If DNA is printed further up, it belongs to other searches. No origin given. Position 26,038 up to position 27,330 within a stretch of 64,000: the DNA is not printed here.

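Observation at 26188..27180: Internally duplicated 2x4-TM protein with conserved His pairs, a candidate haem- or metal-binding membrane anchor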

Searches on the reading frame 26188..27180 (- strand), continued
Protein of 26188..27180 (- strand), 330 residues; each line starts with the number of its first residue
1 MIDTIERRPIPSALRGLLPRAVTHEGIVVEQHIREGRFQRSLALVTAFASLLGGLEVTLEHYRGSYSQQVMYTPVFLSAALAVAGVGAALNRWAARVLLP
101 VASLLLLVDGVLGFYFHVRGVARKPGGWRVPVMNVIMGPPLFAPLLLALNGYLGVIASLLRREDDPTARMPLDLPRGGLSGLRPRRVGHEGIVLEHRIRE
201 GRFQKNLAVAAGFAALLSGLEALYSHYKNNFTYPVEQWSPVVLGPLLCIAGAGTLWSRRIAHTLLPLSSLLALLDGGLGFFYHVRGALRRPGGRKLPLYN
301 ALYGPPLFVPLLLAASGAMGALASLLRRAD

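Call 41: find_homologous_proteins(query=P0195, max_evalue=0.001)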
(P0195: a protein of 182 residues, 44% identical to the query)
Query P0195 (182 aa): 3909 proteins with E <= 0.001 among 8000 candidates; the best 120 are listed.
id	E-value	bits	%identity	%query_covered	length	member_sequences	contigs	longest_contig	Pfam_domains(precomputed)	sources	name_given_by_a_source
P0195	1.9e-109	381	100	100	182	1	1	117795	-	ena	-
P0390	9.0e-74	265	81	84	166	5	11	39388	-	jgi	jgi:hypothetical protein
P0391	1.7e-73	264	86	79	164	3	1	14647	-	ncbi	-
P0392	4.2e-72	260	87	75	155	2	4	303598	-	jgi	-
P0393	7.9e-72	259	75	85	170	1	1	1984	-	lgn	-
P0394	3.7e-71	257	83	76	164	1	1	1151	-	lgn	-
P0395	6.7e-71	256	85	74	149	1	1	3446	-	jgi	jgi:hypothetical protein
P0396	3.2e-70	254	84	73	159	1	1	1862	-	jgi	jgi:hypothetical protein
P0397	1.4e-69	252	78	86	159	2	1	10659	-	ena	-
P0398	2.1e-69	251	82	74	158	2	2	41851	-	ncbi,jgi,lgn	-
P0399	2.2e-69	251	81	79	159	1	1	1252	-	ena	-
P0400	3.7e-69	250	82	74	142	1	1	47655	-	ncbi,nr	ncbi:MAG: hypothetical protein DLM57_01110 [Pseudonocardiales bacterium]|nr:MAG: hypothetical protei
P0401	4.7e-69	250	77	85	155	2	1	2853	-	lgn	-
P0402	8.1e-69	249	85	74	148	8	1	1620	-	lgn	-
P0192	9.7e-69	249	75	76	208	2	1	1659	-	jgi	-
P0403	1.1e-68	249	80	79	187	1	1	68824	-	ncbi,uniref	ncbi:hypothetical protein WDZ17_12560 [Pseudokineococcus basanitobsidens]|uniref:Uncharacterized pro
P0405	1.2e-68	249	81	76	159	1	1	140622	-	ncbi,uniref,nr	ncbi:hypothetical protein [Modestobacter sp. DSM 44400]|uniref:hypothetical protein n=1 Tax=Modestob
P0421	4.7e-67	243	72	84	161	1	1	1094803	-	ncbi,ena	-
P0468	1.5e-65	238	78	76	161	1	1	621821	-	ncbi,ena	-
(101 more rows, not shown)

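Call 42: find_encoding_contigs(protein=P0405, flank=7000, max_places=2)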
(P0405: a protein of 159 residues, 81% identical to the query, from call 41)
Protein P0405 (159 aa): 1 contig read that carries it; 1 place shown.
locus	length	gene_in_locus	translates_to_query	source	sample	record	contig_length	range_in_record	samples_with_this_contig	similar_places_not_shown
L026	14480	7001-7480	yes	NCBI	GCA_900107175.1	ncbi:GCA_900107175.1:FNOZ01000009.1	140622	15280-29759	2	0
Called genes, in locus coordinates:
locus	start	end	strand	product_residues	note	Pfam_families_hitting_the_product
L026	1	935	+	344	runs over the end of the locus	PF08240:ADH_N, PF16912:Glu_dehyd_C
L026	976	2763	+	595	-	PF19291:TREH_N, PF00723:Glyco_hydro_15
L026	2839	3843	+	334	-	PF00106:adh_short, PF08659:KR, PF13561:adh_short_C2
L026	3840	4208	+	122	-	-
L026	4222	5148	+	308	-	PF01263:Aldose_epim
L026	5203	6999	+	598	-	PF02776:TPP_enzyme_N, PF01855:POR_N (weak), PF00205:TPP_enzyme_M, PF02775:TPP_enzyme_C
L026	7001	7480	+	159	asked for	-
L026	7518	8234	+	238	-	PF13618:Gluconate_2-dh3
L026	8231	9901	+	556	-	PF00732:GMC_oxred_N, PF05199:GMC_oxred_C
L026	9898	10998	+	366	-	PF02746:MR_MLE_N, PF13378:MR_MLE_C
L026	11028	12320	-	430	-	PF10011:DUF2254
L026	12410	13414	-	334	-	PF07885:Ion_trans_2 (weak)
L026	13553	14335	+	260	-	PF01590:GAF (weak), PF13185:GAF_2, PF03861:ANTAR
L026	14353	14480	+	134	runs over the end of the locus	-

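Call 43: find_encoding_contigs(protein=P0421, flank=7000, max_places=2)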
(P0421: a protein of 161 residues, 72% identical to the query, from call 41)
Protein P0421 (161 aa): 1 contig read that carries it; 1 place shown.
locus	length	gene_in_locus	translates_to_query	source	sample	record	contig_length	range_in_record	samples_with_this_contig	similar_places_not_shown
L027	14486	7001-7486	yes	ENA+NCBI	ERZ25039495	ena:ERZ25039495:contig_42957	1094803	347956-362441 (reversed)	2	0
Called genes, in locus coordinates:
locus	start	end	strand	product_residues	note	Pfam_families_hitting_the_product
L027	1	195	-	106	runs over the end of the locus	-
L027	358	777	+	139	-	PF01740:STAS, PF13466:STAS_2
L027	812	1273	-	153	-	PF12802:MarR_2, PF01047:MarR, PF13463:HTH_27 (faint), PF25213:HVO_A0261_N (weak)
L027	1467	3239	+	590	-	PF00654:Voltage_CLC, PF00571:CBS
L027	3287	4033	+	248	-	PF02630:SCO1-SenC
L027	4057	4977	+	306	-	PF09678:Caa3_CtaG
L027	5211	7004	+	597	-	PF02776:TPP_enzyme_N, PF01855:POR_N (weak), PF00205:TPP_enzyme_M, PF02775:TPP_enzyme_C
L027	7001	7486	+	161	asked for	-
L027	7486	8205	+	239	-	PF13618:Gluconate_2-dh3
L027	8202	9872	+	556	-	PF00732:GMC_oxred_N, PF05199:GMC_oxred_C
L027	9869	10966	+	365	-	PF02746:MR_MLE_N, PF13378:MR_MLE_C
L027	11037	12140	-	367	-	PF00089:Trypsin, PF13365:Trypsin_2, PF00595:PDZ, PF13180:PDZ_2, PF14685:PDZ_Tricorn (faint), PF17820:PDZ_6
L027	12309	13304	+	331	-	PF03631:Virul_fac_BrkB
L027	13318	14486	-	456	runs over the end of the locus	PF10011:DUF2254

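Call 44: find_encoding_contigs(protein=P0403, flank=7000, max_places=2)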
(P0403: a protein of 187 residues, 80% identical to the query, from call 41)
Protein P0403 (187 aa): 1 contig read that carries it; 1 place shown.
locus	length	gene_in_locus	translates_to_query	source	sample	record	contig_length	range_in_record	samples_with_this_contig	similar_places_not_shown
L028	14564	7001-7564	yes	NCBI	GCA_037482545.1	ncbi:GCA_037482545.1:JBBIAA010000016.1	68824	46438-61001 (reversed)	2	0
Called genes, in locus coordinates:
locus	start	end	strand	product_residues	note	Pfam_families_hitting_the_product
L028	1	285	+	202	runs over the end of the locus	PF00440:TetR_N (weak), PF13305:TetR_C_33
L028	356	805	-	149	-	PF00376:MerR, PF13411:MerR_1, PF09278:MerR-DNA-bind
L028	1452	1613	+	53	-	-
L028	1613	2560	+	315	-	PF02779:Transket_pyr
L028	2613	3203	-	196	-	PF01872:RibD_C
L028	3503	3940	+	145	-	PF18029:Glyoxalase_6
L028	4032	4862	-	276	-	PF00106:adh_short, PF08659:KR, PF13561:adh_short_C2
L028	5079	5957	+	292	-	PF13489:Methyltransf_23 (weak), PF08241:Methyltransf_11, PF08242:Methyltransf_12, PF13649:Methyltransf_25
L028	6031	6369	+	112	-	PF11774:Lsr2, PF23359:Lsr2_DNA-bd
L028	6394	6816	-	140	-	PF00583:Acetyltransf_1, PF13302:Acetyltransf_3 (weak), PF13673:Acetyltransf_10, PF13508:Acetyltransf_7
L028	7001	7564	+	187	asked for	-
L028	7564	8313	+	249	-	PF13618:Gluconate_2-dh3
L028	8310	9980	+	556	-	PF00732:GMC_oxred_N, PF05199:GMC_oxred_C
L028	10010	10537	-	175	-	PF03551:PadR, PF10400:Vir_act_alpha_C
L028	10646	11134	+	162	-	PF10067:DUF2306 (weak)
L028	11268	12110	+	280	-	PF10613:Lig_chan-Glu_bd (weak), PF00497:SBP_bac_3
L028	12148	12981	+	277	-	PF00528:BPD_transp_1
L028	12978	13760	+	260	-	PF00005:ABC_tran, PF02463:SMC_N (faint), PF13304:AAA_21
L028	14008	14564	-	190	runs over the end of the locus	PF01872:RibD_C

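Call 56: search_solved_structures(query=A2, max_evalue=10, show_alignments=2)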
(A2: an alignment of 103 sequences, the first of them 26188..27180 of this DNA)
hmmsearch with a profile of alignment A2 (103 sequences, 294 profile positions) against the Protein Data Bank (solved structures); distinct sequences matched with E-value up to 10: 1.
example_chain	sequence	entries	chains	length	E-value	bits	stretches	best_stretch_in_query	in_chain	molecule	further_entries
9kfi_C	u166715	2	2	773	0.95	11.6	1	82-133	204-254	Soluble cytochrome b562,Relaxin-3 receptor 1,LgBiT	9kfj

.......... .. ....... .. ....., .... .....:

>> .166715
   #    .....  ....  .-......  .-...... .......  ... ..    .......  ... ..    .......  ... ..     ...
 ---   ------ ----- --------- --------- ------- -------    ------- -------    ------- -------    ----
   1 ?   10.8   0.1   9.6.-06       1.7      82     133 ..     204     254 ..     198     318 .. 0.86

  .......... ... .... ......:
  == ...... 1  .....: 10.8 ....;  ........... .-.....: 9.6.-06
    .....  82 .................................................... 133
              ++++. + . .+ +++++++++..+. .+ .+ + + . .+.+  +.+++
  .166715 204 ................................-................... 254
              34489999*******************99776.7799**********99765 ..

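Call 57: search_solved_structures(query=A3, max_evalue=10, show_alignments=2)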
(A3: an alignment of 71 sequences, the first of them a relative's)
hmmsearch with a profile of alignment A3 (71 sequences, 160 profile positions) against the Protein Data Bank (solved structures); distinct sequences matched with E-value up to 10: 0.

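Call 58: predict_structure(alignment_id=A3)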
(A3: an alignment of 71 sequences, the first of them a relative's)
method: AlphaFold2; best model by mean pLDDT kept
length: 159 residues; sequences in the alignment: 71
mean_pLDDT: 76.3   pTM: 0.65
mean pLDDT of the five models: 76.3, 72.9, 66.0, 61.8, 56.0
residues with pLDDT >= 90: 1; 70-90: 116; 50-70: 38; < 50: 4
segments of 3 or more residues with pLDDT < 50: 1-3
pLDDT, mean of each block of 10 residues (from residue 1): 53 62 78 83 80 61 68 81 85 88 86 84 72 77 88 72
secondary structure, 60 per line:
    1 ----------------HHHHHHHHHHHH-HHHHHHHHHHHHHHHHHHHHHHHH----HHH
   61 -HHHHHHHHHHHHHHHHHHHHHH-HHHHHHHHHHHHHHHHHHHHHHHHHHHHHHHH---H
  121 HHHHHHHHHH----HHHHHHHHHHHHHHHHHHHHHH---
elements in order: H17-28 H30-53 H62-83 H85-116 H120-130 H135-156

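Call 60: fold_search(model_id=the predicted structure, library=pdb)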
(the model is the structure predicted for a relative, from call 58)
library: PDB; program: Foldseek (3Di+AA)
matches with E <= 10: 464; with E <= 0.001: 0
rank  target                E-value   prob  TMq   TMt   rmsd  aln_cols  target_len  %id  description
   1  8k7t_B                2.4e-01  0.98  0.50  0.50   5.9       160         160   13  Mouse Fc epsilon RI in complex with mIgE Fc (released 2024-07-17)
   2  8yvu_B                3.4e-01  0.84  0.41  0.41   7.2       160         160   15  structure of Ige receptor (released 2024-11-06)
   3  4p79                  4.5e-01  0.69  0.35  0.32   8.7       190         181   15  Crystal structure of mouse claudin-15 (released 2014-04-30)
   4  9e0h_A                5.0e-01  0.57  0.33  0.34   9.1       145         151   23  De novo calcium channel heptamer, CalC6_3 with DHR extensions. Off target multimerization state (released 2025-10-01)
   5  6b2z_M                5.5e-01  0.13  0.19  0.13  18.8       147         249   12  Cryo-EM structure of the dimeric FO region of yeast mitochondrial ATP synthase (released 2017-11-08)
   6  7vg4_E                6.4e-01  0.25  0.26  0.22  11.5       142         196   12  10,5-methenyltetrahydrofolate cyclohydrolase from Methylobacterium extorquens AM1 strain (released 2022-07-06)
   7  8t1v                  6.7e-01  0.66  0.36  0.18   9.3       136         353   16  Crystal structure of orphan G protein-coupled receptor 6 with bound inverse agonist 3h (released 2024-12-04)
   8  8t1w                  9.0e-01  0.41  0.29  0.16   9.9       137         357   12  Crystal structure of orphan G protein-coupled receptor 6 with bound CVN424 (released 2024-12-04)
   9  6z0c_D                9.0e-01  0.20  0.26  0.22  11.7       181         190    9  Structure of in silico modelled artificial Maquette-3 protein (released 2021-03-17)
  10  8ywa_B                9.4e-01  0.44  0.35  0.35   8.9       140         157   11  The structure of IgE receptor binding to IgE (released 2024-11-06)
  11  7vg4_A                9.4e-01  0.41  0.32  0.27   9.8       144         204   13  10,5-methenyltetrahydrofolate cyclohydrolase from Methylobacterium extorquens AM1 strain (released 2022-07-06)
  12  5sv0_I                9.4e-01  0.18  0.27  0.21  24.8       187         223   16  Structure of the ExbB/ExbD complex from E. coli at pH 7.0 (released 2016-09-28)
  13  6lfm_R                9.4e-01  0.13  0.19  0.12  12.6       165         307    9  Cryo-EM structure of a class A GPCR (released 2020-09-02)
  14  8vgn_G                9.9e-01  0.38  0.35  0.34  11.5       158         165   11  CryoEM structure of CD20 in complex with wild type Rituximab Fab (released 2024-11-06)
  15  8ucs_G                1.0e+00  0.23  0.29  0.20  25.9       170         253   12  Cryo-EM structure of the flagellar MotAB stator bound to FliG (released 2024-01-24)
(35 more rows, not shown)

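Call 67: search_protein_families(library=pfam, alignment_id=A2, max_evalue=10)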
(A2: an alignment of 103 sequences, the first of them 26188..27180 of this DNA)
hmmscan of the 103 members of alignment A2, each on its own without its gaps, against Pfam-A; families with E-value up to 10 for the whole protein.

A. member 1, window:26188-27180:- (330 aa): 4 families
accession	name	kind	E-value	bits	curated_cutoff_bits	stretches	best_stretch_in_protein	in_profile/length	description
PF19845.4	DUF6320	-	0.14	12.4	29.9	1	39-108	41-109/186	Family of unknown function (DUF6320)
PF03729.18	DUF308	-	0.27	11.9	25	2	78-136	3-66/73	Short repeat of unknown function (DUF308)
PF22285.2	DUF6962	-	1.5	9.3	27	1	43-108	35-104/198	Family of unknown function (DUF6962)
PF12270.13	Cyt_c_ox_IV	-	1.9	9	26.9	1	64-116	78-124/132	Cytochrome c oxidase subunit IV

B. families by the number of members that match (of 103 scanned): 60 families (the first 25 are shown)
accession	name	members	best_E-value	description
PF04688.18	Holin_SPP1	21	0.019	SPP1 phage holin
PF07235.16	DUF1427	18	0.0038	Protein of unknown function (DUF1427)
PF19845.4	DUF6320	13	0.001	Family of unknown function (DUF6320)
PF01757.29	Acyl_transf_3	7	0.0011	Acyltransferase domain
PF05613.16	Herpes_U15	7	0.0016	Human herpesvirus U15 protein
PF22285.2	DUF6962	6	0.012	Family of unknown function (DUF6962)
PF14110.11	DUF4282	6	0.043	Domain of unknown function (DUF4282)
PF24709.1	DUF7670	6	0.44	Domain of unknown function (DUF7670)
PF03729.18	DUF308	5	0.18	Short repeat of unknown function (DUF308)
PF11846.14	Wzy_C_2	4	0.013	Virulence factor membrane-bound polymerase, C-terminal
PF04103.21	CD20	4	0.67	CD20-like family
PF14351.11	DUF4401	3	4.4e-05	Domain of unknown function (DUF4401)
PF19733.4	DUF6223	3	0.089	Family of unknown function (DUF6223)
PF08592.16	Anthrone_oxy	3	0.16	Anthrone oxygenase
PF03203.19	MerC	3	1.2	MerC mercury resistance protein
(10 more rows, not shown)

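Call 70: find_encoding_contigs(protein=P0384, flank=6000, max_places=2)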
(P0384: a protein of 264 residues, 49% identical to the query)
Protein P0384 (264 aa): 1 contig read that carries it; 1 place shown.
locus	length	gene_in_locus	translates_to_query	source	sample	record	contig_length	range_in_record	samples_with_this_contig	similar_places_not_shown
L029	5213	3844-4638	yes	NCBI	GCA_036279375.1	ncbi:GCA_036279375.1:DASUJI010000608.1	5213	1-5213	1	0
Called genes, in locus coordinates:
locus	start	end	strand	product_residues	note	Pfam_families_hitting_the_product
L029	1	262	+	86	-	PF13340:DUF4096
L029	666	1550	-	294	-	PF08450:SGL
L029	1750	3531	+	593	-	PF02776:TPP_enzyme_N, PF01855:POR_N (weak), PF00205:TPP_enzyme_M, PF02775:TPP_enzyme_C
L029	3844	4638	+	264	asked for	-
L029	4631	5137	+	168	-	PF13618:Gluconate_2-dh3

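Call 71: find_encoding_contigs(protein=P0468, flank=6000, max_places=2)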
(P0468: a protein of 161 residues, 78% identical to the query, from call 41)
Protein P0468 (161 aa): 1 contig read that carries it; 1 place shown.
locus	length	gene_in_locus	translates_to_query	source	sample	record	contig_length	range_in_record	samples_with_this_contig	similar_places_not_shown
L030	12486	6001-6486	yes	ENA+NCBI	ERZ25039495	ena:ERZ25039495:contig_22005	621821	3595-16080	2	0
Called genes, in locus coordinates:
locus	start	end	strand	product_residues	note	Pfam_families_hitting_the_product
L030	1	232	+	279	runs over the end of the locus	PF02879:PGM_PMM_II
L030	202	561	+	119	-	-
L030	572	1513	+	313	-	PF08240:ADH_N (faint), PF00107:ADH_zinc_N, PF13602:ADH_zinc_N_2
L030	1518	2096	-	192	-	PF00406:ADK, PF13207:AAA_17, PF13238:AAA_18, PF13671:AAA_33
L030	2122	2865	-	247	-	PF10979:DUF2786, PF23771:DUF7168 (weak)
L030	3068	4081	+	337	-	PF03631:Virul_fac_BrkB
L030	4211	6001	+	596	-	PF02776:TPP_enzyme_N, PF01855:POR_N (weak), PF00205:TPP_enzyme_M, PF02775:TPP_enzyme_C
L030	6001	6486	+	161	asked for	-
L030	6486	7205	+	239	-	PF13618:Gluconate_2-dh3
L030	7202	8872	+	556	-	PF00732:GMC_oxred_N, PF05199:GMC_oxred_C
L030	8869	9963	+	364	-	PF02746:MR_MLE_N, PF13378:MR_MLE_C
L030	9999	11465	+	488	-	PF00083:Sugar_tr, PF07690:MFS_1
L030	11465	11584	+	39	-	-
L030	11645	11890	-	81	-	-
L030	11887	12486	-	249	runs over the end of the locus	PF16955:OFeT_1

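Call 75: search_protein_families(library=ncbifam, proteins=[P0405, P0289, P0385, P0023, window:26188-27180:-], max_evalue=1)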
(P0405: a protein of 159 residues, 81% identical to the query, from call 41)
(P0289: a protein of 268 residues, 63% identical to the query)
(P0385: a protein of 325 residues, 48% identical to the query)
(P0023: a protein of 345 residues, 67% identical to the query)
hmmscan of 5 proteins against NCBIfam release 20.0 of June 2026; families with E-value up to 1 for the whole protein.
P0405 (159 aa): 0 families

P0289 (268 aa): 0 families

P0385 (325 aa): 0 families

P0023 (345 aa): 0 families

window:26188-27180:- (330 aa): 0 families

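Call 76: list_cluster_members(proteins=[P0405, P0023, P0072])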
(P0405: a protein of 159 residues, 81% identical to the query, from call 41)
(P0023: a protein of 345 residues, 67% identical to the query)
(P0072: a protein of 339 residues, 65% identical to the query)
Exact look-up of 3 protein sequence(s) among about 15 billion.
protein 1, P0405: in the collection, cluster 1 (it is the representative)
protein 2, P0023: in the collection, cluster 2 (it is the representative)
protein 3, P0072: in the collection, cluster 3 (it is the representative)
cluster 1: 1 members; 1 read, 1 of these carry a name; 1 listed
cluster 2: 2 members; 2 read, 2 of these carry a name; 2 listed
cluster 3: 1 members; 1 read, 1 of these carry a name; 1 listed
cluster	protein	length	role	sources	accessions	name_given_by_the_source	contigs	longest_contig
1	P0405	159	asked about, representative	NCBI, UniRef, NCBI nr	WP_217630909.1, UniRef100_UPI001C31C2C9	hypothetical protein [Modestobacter sp. DSM 44400] | hypothetical protein n=1 Tax=Modestobacter sp. DSM 44400 TaxID=1550230 RepID=UPI001C31C2C9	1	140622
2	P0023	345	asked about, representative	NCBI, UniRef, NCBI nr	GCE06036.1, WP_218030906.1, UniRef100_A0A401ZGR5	hypothetical protein [Dictyobacter aurantiacus] | Uncharacterized protein n=1 Tax=Dictyobacter aurantiacus TaxID=1936993 ...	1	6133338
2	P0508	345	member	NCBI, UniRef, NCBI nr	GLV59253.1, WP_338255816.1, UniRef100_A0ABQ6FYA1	hypothetical protein KDH_60800 [Dictyobacter sp. S3.2.2.5] | Uncharacterized protein n=1 Tax=Dictyobacter halimunensis TaxID=3026934 ...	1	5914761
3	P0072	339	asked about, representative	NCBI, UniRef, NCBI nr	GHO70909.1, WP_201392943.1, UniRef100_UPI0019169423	hypothetical protein KSC_098010 [Ktedonobacter sp. SOSP1-52] | hypothetical protein n=1 Tax=Ktedonobacter sp. SOSP1-52 TaxID=2778366 RepID=UPI0019169423 | hypothetical protein [Ktedonobacter sp. SOSP1-52]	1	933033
